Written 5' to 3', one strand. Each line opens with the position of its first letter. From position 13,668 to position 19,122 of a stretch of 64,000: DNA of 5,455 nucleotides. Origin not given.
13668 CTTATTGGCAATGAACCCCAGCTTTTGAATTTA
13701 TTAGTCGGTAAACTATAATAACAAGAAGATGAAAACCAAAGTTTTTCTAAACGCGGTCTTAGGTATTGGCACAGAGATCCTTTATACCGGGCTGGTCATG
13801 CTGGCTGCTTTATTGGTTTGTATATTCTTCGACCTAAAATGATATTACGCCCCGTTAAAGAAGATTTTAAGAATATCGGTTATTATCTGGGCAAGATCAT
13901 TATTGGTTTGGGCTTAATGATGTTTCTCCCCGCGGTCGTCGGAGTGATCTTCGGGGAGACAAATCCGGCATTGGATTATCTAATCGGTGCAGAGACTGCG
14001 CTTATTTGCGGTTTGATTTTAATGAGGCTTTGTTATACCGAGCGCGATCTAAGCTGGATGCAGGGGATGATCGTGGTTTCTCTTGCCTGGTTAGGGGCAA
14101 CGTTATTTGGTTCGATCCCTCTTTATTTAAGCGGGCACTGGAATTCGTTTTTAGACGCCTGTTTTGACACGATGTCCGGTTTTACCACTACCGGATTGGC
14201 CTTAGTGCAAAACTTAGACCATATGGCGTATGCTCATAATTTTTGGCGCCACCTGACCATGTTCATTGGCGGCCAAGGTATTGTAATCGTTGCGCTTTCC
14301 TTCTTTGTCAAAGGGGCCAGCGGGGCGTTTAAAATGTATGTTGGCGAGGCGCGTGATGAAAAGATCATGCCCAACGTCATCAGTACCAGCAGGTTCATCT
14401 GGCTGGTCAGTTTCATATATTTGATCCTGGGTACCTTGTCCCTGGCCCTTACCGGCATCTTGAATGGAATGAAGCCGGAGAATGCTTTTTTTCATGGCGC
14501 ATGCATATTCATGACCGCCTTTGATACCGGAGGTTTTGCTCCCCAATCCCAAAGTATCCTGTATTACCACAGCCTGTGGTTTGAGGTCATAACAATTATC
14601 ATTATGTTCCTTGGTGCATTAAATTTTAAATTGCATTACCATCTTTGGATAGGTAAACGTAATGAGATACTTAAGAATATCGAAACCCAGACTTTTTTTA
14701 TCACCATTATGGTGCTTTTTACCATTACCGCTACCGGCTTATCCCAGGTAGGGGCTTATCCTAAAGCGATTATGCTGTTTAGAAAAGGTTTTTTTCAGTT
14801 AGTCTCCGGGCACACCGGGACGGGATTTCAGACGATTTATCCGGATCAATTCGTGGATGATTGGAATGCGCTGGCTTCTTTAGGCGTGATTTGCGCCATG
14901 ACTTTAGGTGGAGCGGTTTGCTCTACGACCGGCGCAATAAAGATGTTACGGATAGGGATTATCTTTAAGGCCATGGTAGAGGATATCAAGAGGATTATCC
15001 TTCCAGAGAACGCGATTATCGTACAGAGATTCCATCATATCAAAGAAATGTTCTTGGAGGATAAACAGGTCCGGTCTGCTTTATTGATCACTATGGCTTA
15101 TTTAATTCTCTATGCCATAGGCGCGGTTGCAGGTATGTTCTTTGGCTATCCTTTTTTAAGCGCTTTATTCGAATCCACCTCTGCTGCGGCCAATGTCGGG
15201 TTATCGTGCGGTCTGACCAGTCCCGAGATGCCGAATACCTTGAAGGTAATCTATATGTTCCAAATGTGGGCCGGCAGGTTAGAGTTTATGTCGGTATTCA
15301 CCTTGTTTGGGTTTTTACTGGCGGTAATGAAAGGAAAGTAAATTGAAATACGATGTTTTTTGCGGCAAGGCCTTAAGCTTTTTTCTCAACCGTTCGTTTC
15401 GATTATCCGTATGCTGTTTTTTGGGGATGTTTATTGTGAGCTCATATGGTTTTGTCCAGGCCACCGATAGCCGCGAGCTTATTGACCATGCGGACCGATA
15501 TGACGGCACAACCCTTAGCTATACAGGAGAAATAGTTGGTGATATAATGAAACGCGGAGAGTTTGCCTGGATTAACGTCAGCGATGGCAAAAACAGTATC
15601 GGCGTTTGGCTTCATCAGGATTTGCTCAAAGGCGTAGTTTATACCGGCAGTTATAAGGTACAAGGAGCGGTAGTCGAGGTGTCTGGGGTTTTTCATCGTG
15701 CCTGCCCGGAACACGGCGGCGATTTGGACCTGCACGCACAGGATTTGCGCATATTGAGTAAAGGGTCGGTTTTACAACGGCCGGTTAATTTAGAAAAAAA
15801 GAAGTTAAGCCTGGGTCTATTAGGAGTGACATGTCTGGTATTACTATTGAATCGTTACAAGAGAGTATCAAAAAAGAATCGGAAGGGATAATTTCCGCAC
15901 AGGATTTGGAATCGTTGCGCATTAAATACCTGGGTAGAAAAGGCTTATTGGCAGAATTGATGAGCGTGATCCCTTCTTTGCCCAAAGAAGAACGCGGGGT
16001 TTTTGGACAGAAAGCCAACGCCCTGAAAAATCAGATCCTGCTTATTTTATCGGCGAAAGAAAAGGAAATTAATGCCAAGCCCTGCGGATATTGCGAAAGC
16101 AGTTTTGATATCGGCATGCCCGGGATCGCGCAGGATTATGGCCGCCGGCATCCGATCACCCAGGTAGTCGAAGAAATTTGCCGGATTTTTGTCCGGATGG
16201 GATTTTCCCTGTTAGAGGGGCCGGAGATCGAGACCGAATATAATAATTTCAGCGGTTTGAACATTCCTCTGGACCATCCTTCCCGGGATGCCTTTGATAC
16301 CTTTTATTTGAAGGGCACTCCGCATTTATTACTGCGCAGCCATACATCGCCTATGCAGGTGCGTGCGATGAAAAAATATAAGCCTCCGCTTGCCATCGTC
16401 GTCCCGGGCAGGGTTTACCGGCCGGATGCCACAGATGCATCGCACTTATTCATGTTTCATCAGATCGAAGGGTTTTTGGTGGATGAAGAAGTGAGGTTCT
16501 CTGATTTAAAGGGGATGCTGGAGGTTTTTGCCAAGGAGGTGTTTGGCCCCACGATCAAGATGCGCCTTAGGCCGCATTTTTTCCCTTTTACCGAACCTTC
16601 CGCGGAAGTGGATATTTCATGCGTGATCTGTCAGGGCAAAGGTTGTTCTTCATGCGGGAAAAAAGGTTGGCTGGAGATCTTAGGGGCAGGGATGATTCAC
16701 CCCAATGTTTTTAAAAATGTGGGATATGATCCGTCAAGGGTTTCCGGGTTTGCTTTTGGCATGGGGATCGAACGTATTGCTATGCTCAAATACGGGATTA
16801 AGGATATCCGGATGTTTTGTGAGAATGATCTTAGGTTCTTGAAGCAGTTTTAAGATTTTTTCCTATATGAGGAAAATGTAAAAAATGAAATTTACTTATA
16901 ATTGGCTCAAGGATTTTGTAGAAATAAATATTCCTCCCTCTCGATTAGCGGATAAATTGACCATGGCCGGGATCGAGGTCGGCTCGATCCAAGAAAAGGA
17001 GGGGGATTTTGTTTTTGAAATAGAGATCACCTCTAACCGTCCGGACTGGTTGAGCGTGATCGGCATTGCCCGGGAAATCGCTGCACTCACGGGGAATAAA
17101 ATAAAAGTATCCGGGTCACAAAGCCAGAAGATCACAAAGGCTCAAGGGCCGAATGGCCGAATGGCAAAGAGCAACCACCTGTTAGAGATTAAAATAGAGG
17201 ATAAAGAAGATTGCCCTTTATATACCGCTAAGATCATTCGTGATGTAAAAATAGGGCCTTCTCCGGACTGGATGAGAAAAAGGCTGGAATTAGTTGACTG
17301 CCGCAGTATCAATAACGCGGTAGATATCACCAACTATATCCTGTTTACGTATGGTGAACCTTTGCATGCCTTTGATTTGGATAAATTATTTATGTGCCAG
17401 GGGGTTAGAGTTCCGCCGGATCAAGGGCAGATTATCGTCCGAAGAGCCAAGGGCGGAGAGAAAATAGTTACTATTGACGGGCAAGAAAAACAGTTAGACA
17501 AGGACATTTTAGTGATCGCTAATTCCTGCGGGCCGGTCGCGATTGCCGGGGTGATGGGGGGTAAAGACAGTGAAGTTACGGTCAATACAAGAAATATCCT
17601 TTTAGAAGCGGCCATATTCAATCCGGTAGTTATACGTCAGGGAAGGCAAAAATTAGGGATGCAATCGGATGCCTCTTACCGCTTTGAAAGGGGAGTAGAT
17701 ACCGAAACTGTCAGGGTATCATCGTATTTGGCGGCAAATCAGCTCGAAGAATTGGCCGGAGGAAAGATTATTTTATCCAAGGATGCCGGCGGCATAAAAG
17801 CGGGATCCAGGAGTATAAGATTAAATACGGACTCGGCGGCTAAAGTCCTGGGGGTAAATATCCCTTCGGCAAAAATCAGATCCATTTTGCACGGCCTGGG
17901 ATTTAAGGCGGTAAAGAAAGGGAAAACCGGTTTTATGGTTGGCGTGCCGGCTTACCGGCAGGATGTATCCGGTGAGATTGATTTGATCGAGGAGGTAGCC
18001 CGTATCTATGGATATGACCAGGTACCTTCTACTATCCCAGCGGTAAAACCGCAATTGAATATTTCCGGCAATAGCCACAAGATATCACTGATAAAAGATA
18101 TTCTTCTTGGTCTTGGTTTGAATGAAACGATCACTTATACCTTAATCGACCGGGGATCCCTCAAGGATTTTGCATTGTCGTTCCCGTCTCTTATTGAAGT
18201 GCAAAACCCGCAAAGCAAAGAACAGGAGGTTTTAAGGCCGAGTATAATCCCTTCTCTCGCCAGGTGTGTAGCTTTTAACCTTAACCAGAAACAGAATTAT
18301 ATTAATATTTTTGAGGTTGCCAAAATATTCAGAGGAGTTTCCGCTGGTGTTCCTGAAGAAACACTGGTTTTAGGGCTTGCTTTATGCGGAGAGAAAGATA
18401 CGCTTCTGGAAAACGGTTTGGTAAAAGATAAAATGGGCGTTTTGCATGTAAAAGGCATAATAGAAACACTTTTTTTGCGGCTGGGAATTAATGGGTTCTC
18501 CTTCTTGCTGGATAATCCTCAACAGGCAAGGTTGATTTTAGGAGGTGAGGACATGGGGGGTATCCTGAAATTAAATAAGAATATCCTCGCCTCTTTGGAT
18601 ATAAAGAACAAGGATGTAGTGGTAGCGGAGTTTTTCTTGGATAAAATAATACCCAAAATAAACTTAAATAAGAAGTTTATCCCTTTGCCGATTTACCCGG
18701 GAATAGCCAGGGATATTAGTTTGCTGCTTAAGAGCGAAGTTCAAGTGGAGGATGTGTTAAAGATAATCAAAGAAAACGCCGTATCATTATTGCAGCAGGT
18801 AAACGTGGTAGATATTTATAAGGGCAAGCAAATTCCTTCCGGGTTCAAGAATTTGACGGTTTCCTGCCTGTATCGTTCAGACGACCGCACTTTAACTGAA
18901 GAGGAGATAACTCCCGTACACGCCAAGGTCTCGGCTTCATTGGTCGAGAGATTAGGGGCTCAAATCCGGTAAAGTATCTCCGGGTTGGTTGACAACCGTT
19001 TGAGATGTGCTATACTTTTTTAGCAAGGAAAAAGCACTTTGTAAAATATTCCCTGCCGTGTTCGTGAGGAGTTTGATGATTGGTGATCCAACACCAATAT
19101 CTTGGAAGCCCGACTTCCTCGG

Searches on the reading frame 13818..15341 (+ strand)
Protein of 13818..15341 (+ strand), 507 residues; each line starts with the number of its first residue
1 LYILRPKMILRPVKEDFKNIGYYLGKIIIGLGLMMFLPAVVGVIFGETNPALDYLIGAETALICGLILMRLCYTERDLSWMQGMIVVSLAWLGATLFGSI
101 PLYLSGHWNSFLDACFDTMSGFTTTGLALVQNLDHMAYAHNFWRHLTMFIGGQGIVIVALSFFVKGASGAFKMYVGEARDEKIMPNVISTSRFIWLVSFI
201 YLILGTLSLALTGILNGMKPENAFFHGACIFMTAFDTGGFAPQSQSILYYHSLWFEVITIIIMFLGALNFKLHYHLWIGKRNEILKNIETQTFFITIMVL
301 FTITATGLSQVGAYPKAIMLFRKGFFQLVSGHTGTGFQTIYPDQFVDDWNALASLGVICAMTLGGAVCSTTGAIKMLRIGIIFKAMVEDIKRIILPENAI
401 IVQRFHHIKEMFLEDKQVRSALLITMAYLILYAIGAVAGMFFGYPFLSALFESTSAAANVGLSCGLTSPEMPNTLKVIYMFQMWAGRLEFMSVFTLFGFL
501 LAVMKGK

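Call 43: search_protein_families(library=pfam, proteins=[window:13818-15341:+])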
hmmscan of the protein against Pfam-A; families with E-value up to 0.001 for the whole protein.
window:13818-15341:+ (507 aa): 1 family
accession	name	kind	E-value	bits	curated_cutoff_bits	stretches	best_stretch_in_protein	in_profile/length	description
PF02386.22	TrkH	-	2.2e-46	158.8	27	1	77-498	29-491/502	Cation transport protein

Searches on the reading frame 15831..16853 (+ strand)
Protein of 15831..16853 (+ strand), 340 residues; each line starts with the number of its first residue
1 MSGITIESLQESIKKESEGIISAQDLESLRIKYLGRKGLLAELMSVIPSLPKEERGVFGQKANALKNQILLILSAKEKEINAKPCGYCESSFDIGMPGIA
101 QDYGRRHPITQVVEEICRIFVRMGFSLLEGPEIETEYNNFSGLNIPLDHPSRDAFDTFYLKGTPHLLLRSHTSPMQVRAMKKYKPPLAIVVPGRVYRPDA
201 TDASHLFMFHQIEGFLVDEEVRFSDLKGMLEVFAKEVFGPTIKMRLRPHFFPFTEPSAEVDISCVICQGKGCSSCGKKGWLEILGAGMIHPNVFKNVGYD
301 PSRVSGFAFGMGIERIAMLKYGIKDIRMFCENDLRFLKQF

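Call 8: search_protein_families(library=pfam, proteins=[window:15831-16853:+])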
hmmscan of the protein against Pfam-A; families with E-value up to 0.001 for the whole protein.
window:15831-16853:+ (340 aa): 2 families
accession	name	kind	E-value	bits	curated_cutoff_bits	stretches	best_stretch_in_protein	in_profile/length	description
PF01409.25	tRNA-synt_2d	-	6e-98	327.7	19.8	1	92-340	2-246/246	tRNA synthetases class II core domain (F)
PF02912.23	Phe_tRNA-synt_N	-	1.7e-16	60.4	22.3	1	22-83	2-63/69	Aminoacyl tRNA synthetase class II, N-terminal domain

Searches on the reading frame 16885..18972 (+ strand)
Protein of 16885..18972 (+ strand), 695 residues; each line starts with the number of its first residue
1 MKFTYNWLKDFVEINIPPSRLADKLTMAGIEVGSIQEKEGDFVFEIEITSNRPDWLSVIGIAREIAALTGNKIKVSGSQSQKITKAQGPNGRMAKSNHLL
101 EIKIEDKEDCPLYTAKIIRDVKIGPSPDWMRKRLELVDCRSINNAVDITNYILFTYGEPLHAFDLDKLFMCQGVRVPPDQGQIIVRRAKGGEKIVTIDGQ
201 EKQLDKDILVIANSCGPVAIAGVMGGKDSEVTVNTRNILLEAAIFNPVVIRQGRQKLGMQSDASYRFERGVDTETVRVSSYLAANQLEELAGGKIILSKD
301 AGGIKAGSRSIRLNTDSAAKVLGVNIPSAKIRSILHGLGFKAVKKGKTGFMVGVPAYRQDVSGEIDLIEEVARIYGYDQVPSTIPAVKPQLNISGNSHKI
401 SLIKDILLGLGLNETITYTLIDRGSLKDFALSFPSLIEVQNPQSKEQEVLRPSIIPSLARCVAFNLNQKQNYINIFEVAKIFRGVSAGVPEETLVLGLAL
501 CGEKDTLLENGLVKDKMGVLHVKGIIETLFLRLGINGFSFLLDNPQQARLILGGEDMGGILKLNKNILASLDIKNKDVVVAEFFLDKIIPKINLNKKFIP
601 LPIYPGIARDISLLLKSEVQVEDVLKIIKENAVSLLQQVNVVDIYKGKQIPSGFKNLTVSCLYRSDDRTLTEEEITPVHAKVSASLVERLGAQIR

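Call 8: search_protein_families(library=pfam, proteins=[window:16885-18972:+])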
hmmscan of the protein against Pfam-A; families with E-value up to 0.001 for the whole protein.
window:16885-18972:+ (695 aa): 4 families
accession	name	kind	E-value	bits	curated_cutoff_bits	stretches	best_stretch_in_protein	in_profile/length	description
PF03483.22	B3_4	-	1.7e-63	213.8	29.3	1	110-292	2-174/174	B3/4 domain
PF17759.6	tRNA_synthFbeta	-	3.1e-31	108.9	22.4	1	381-584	2-213/214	Phenylalanyl tRNA synthetase beta chain CLM domain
PF03147.19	FDX-ACB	-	1.7e-27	96.1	31.1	1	602-695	1-94/94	Ferredoxin-fold anticodon binding domain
PF03484.21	B5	-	1.1e-25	90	28.6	1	311-377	1-67/67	tRNA synthetase B5 domain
